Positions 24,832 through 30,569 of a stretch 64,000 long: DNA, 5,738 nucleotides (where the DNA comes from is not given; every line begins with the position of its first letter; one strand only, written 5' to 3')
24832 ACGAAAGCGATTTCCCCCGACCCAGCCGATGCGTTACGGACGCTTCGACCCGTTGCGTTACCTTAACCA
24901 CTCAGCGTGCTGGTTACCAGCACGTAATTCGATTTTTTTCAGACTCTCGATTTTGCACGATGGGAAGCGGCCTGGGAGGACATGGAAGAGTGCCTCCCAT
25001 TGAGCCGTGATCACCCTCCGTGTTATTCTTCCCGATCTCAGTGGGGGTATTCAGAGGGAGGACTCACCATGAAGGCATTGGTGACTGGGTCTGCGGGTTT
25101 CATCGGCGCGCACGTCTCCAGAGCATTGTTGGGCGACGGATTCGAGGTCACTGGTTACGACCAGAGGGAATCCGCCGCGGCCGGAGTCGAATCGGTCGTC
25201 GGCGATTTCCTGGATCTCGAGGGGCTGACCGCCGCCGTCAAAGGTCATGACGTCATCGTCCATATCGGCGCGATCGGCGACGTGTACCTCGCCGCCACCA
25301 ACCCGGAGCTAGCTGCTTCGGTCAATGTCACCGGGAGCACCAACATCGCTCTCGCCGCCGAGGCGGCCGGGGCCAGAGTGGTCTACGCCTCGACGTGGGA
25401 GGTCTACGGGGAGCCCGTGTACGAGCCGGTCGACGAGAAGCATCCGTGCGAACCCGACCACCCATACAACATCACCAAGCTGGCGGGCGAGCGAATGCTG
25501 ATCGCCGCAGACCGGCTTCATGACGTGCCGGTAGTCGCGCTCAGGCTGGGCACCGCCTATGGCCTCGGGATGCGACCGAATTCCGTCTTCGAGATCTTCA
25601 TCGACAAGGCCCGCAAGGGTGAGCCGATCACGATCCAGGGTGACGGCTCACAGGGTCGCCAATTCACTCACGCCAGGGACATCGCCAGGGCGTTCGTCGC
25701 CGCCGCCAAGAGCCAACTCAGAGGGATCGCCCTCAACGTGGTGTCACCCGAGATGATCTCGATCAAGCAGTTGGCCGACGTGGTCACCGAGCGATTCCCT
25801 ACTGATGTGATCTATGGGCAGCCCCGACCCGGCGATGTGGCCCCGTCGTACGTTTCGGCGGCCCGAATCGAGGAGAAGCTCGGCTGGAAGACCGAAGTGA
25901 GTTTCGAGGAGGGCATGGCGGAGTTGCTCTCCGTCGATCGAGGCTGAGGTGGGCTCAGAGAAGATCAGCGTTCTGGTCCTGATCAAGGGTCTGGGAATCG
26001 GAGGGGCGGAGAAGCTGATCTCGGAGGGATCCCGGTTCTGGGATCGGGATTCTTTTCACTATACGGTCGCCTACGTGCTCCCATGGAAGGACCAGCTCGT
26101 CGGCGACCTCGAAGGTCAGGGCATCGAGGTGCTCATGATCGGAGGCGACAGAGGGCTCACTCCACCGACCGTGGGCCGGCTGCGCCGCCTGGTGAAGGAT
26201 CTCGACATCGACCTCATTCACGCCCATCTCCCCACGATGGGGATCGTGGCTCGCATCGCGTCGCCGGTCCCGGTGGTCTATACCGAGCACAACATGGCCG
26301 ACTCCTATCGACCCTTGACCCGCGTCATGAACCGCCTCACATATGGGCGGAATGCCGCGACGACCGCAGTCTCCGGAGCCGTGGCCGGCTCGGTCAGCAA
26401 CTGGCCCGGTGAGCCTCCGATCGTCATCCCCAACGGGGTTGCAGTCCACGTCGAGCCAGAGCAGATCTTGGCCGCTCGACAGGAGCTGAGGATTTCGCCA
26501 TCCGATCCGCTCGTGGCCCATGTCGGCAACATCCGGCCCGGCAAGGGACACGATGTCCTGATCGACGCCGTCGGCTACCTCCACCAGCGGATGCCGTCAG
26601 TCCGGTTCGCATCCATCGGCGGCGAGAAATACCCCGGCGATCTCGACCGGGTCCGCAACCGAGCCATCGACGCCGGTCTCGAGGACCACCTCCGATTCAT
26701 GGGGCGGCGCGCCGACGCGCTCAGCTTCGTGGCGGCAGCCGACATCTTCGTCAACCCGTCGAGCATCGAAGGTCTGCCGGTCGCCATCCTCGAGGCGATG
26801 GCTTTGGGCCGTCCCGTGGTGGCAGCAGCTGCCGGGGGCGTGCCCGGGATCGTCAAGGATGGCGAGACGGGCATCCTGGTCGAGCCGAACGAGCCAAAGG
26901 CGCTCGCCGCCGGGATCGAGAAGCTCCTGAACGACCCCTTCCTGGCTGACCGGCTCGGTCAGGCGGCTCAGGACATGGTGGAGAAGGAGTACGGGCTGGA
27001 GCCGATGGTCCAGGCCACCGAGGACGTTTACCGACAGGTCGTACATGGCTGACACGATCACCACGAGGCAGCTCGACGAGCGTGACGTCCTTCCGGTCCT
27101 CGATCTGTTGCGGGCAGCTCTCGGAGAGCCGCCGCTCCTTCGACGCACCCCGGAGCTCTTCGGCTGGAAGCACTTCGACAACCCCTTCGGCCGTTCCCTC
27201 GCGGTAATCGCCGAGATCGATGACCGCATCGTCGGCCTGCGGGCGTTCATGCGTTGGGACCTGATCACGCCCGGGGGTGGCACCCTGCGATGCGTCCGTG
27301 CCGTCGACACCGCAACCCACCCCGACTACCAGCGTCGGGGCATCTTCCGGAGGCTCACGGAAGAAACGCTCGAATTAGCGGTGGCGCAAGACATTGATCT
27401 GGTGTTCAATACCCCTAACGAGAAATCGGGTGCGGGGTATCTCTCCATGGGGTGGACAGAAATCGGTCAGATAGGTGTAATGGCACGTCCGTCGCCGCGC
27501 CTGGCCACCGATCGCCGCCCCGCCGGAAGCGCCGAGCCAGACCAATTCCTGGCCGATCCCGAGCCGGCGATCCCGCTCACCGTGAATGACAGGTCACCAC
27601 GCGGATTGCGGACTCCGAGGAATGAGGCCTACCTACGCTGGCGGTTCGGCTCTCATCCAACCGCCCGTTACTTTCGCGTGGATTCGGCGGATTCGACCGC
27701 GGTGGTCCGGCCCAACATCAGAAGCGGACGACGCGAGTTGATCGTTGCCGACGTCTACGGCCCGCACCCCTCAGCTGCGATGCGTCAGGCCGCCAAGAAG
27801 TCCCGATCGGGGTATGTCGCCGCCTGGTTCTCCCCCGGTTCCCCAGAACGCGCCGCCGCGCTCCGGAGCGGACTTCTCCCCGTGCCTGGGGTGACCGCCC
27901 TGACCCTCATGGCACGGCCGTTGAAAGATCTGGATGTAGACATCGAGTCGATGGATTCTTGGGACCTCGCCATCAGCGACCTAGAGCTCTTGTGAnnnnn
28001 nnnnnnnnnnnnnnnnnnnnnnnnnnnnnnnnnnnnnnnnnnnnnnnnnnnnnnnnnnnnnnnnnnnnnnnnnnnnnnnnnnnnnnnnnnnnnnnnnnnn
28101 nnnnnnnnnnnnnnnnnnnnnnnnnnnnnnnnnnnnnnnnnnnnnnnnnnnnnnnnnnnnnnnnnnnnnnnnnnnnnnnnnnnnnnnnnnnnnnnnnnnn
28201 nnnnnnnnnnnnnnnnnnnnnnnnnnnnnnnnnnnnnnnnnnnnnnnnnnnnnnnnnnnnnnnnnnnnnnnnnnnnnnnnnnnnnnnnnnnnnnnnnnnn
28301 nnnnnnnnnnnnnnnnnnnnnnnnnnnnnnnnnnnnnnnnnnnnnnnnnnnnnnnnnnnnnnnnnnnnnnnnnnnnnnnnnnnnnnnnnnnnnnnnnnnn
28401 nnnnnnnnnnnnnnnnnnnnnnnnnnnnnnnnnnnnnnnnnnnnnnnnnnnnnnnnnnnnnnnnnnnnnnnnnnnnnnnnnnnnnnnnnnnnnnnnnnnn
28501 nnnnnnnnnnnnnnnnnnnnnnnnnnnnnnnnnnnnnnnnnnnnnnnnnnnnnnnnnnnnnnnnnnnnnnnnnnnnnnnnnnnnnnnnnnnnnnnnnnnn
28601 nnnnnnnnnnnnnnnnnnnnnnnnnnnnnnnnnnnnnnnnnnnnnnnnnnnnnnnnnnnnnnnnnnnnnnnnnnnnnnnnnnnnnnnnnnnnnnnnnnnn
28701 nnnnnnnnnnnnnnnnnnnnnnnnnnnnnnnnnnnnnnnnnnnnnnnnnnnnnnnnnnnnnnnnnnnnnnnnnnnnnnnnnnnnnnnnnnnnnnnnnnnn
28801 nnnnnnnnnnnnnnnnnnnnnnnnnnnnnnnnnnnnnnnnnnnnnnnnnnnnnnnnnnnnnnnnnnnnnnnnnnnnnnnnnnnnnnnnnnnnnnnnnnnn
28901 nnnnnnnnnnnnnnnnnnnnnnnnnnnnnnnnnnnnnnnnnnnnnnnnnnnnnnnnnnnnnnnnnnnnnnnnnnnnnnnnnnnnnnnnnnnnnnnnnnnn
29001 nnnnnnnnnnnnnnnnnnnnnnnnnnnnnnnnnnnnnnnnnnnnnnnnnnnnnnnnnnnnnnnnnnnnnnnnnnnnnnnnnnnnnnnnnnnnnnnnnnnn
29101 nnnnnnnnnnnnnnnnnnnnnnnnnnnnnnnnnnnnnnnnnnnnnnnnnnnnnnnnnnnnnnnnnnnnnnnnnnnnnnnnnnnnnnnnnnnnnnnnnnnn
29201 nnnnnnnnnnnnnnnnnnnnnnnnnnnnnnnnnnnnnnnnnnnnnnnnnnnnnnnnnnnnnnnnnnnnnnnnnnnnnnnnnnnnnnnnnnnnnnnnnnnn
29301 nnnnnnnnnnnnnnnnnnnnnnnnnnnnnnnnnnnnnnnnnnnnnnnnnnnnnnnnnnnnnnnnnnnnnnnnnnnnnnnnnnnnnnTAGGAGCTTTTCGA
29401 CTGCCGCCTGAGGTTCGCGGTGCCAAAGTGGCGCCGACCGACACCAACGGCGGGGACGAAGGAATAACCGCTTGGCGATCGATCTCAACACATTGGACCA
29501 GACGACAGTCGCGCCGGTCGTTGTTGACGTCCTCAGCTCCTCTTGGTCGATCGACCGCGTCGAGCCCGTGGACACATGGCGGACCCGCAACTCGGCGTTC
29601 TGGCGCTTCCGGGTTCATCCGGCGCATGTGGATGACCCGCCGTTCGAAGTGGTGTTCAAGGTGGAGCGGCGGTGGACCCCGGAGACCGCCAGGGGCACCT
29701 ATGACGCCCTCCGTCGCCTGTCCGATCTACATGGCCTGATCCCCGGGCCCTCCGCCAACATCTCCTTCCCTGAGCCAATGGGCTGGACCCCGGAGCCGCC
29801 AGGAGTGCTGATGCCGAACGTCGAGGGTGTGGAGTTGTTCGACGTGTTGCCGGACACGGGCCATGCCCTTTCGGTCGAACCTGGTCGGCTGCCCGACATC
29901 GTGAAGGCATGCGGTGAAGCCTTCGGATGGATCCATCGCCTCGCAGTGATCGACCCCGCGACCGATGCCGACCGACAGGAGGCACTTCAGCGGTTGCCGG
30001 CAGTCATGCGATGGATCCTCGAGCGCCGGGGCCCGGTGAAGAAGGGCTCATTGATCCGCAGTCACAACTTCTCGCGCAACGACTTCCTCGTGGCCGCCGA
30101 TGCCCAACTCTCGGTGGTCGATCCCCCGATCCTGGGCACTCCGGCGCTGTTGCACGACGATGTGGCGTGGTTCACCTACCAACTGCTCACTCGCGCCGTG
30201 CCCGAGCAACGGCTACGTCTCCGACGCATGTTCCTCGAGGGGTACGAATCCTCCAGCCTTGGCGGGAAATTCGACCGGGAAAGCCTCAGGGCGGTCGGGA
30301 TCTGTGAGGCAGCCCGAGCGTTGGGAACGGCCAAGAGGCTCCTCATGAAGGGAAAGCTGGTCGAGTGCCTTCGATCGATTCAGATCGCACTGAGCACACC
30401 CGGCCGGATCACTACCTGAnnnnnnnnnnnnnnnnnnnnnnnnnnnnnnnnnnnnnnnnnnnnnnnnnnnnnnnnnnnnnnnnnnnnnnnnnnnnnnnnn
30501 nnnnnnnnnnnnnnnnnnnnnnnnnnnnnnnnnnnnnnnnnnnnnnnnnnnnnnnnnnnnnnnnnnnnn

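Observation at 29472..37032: Four divergent APH/choline-kinase-fold genes embedded among glycosyltransferases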

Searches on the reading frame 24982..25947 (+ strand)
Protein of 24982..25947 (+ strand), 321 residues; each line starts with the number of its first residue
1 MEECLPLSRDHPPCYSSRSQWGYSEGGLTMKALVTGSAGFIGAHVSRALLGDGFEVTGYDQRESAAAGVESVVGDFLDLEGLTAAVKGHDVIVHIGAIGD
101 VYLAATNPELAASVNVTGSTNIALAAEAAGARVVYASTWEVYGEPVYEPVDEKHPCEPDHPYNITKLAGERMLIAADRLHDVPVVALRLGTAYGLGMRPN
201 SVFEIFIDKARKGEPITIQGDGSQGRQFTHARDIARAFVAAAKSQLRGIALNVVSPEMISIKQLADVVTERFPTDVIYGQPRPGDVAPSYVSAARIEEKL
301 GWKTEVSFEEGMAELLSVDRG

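Call 10: search_protein_families(library=pfam, proteins=[window:24982-25947:+], max_evalue=0.01)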
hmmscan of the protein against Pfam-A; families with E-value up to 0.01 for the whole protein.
window:24982-25947:+ (321 aa): 8 families
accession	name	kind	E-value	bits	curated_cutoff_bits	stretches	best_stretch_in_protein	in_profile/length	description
PF01370.27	Epimerase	-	7.4e-48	163.5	20.9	1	32-244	1-227/240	NAD dependent epimerase/dehydratase family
PF16363.11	GDP_Man_Dehyd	-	1.2e-38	133.9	27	1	33-314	1-331/332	GDP-mannose 4,6 dehydratase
PF04321.23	RmlD_sub_bind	-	4.6e-26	92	27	1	30-276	1-235/287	RmlD substrate binding domain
PF01073.25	3Beta_HSD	-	3.3e-19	69.4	22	1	33-244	1-231/280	3-beta hydroxysteroid dehydrogenase/isomerase family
PF13460.12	NAD_binding_10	-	4.2e-10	40.2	27.2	1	36-144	1-104/184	NAD(P)H-binding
PF02719.21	Polysacc_synt_2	-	4.1e-09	36.5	20.2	1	66-270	53-245/293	Polysaccharide biosynthesis protein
PF07993.18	NAD_binding_4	-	4e-07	29.9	20.1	1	87-194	87-209/258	Male sterility protein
PF05368.20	NmrA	-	5.2e-05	23.4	27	1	32-137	5-106/298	NmrA-like family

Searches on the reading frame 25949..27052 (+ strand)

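Call 10: search_protein_families(library=pfam, proteins=[window:25949-27052:+], max_evalue=0.01)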
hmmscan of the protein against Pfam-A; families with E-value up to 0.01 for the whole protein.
window:25949-27052:+ (367 aa): 7 families
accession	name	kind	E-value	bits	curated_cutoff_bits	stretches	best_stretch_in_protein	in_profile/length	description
PF00534.26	Glycos_transf_1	-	1.1e-37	129.7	26.4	1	176-342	5-171/172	Glycosyl transferases group 1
PF13692.12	Glyco_trans_1_4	-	3.4e-35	121.8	27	1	187-329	2-142/142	Glycosyl transferases group 1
PF13439.12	Glyco_transf_4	-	4.2e-16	59.9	28.5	1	17-165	1-167/170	Glycosyltransferase Family 4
PF13579.12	Glyco_trans_4_4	-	7.3e-12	46.3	29.7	1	54-163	35-158/158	Glycosyl transferase 4-like domain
PF13524.12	Glyco_trans_1_2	-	2.7e-07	31.1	25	1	218-351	15-136/144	Glycosyl transferase-like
PF13477.12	Glyco_trans_4_2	-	7e-05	23.5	23.4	1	52-122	38-117/139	Glycosyl transferase 4-like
PF20706.3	GT4-conflict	-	0.00029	20.4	26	1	189-302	200-320/385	Family 4 Glycosyltransferase in conflict systems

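Call 78: search_protein_families(library=ncbifam, proteins=[window:25949-27052:+], max_evalue=0.00001)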
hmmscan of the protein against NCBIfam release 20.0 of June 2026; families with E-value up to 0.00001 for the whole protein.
window:25949-27052:+ (367 aa): 34 families (the best 25 are shown)
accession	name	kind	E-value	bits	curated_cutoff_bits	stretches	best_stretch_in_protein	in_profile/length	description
TIGR03088.1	stp2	hypoth_equivalog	2e-33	116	409.05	1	12-364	8-373/374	TIGR03088 family PEP-CTERM/XrtA system glycosyltransferase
NF041876.1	EPS_EpsE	equivalog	1.2e-32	113.6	400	1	189-350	217-382/389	exopolysaccharide biosynthesis GT4 family glycosyltransferase EpsE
TIGR03449.1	mycothiol_MshA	equivalog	2.7e-30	105.6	462.5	1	159-365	192-404/406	D-inositol-3-phosphate glycosyltransferase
TIGR03999.1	thiol_BshA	equivalog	6.5e-28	97.7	273.7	1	137-365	147-374/375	N-acetyl-alpha-D-glucosaminyl L-malate synthase BshA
TIGR02149.1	glgA_Coryne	subfamily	8.1e-27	94.3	302.4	1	127-365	137-391/391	glycogen synthase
TIGR04063.1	stp3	hypoth_equivalog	1.3e-24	86.8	442.05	1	77-365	83-396/397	TIGR04063 family PEP-CTERM/XrtA system glycosyltransferase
NF038229.1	Glyco4_Geo_Pelo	equivalog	6.6e-24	84.6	400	1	159-365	137-337/338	GPMC system family 4 glycosyltransferase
NF047684.1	TeichurnBiosyTuaC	equivalog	2.9e-20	72.6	550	1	83-365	105-390/391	teichuronic acid biosynthesis protein TuaC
NF038295.1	EPS_HpsP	equivalog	1.2e-19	70.6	550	1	158-364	179-387/388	hormogonium polysaccharide biosynthesis glycosyltransferase HpsP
TIGR04047.1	MSMEG_0565_glyc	hypoth_equivalog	5.7e-18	65.1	259.85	1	110-361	114-371/373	MSMEG_0565 family glycosyltransferase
NF053787.1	GlcN_PG_synth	equivalog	3.9e-17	62.1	480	1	132-365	141-360/361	N-acetylglucosaminyl phosphatidylglycerol synthase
NF012028.0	PRK15484.1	subfamily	4.6e-16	58.9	618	1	159-361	165-375/380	lipopolysaccharide N-acetylglucosaminyltransferase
NF038011.1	PelF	equivalog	1.5e-13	50.7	100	1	158-361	283-489/489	GT4 family glycosyltransferase PelF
TIGR02095.1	glgA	subfamily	1.4e-12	47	328.45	1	171-363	279-476/477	glycogen/starch synthase, ADP-glucose type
NF050063.1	ProtGlycPglJ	equivalog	3.8e-12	46.1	500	1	172-341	181-344/363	N-acetylgalactosamine-N,N'-diacetylbacillosaminyl-diphospho-undecaprenol 4-alpha-N-acetylgalactosaminyltransferase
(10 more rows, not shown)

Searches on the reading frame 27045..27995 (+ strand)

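Call 10: search_protein_families(library=pfam, proteins=[window:27045-27995:+], max_evalue=0.01)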
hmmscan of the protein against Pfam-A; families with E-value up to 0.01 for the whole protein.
window:27045-27995:+ (316 aa): 3 families
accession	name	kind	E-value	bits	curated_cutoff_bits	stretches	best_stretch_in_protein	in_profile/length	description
PF13527.13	Acetyltransf_9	-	2.9e-13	50.4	25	1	7-138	2-125/127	Acetyltransferase (GNAT) domain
PF00583.31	Acetyltransf_1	-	1.2e-05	26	20.7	1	36-136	22-115/116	Acetyltransferase (GNAT) family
PF13508.13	Acetyltransf_7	-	7.5e-05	23.5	27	1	53-138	5-83/84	Acetyltransferase (GNAT) domain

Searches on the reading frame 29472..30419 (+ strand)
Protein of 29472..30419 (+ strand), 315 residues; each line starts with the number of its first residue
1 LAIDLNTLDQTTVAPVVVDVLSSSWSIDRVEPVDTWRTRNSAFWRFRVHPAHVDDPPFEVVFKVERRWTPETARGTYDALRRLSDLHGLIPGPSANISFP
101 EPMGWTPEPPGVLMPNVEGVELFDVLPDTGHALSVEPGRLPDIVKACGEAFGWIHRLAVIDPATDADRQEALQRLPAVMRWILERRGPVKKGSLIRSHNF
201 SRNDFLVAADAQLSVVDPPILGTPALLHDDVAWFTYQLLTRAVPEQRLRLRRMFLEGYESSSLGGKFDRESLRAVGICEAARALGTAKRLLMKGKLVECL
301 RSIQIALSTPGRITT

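Call 3: search_protein_families(library=pfam, proteins=[window:29472-30419:+], max_evalue=0.01)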
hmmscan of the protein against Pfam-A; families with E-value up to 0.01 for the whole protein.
window:29472-30419:+ (315 aa): 0 families

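Call 13: search_protein_families(library=ncbifam, proteins=[window:29472-30419:+], max_evalue=1)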
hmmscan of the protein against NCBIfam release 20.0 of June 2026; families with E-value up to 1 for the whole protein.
window:29472-30419:+ (315 aa): 1 family
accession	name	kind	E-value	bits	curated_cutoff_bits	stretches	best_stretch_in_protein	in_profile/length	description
NF004827.0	PRK06183.1-1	equivalog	0.06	11.7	966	1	138-179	93-134/554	bifunctional 3-(3-hydroxy-phenyl)propionate/3-hydroxycinnamic acid hydroxylase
